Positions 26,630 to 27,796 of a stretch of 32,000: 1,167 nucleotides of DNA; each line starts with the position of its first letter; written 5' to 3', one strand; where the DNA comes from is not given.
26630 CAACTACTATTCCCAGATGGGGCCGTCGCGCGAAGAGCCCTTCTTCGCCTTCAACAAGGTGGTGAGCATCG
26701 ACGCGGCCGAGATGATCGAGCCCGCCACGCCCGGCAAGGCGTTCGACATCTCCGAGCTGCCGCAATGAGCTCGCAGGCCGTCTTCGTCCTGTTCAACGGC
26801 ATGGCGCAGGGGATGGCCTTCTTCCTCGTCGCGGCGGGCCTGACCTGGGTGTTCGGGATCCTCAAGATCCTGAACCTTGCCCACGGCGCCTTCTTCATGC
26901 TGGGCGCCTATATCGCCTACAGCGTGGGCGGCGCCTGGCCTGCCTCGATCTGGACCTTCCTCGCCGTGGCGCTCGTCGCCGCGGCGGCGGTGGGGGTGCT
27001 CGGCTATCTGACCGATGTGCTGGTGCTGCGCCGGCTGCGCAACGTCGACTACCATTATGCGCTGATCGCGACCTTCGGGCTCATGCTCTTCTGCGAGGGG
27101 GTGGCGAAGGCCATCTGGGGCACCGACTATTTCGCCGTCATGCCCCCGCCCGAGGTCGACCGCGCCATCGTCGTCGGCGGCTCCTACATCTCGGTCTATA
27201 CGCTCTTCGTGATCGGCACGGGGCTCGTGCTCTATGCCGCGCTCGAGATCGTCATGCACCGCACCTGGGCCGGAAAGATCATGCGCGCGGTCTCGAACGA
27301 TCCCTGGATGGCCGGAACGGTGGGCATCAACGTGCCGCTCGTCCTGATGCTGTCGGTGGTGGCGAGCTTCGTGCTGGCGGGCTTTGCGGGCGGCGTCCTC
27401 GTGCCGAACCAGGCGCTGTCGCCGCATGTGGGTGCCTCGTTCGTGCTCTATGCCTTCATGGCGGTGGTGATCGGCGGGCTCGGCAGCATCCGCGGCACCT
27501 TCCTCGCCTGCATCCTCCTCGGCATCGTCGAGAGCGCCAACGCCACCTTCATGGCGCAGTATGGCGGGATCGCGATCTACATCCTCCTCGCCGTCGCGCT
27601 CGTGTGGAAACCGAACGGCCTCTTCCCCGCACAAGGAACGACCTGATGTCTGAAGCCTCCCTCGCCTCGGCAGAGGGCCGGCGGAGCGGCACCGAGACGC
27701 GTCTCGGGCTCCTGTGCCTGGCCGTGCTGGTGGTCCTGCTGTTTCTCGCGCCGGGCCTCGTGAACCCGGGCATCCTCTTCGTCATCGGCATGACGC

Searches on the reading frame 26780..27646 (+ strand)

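Call 68: search_protein_families(library=pfam, proteins=[window:26780-27646:+], max_evalue=0.01)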
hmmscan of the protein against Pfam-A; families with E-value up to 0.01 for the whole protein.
window:26780-27646:+ (288 aa): 1 family
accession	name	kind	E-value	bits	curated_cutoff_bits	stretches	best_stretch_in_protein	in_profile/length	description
PF02653.21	BPD_transp_2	-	5.3e-31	108.2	26.8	1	4-273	2-268/269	Branched-chain amino acid transport system / permease component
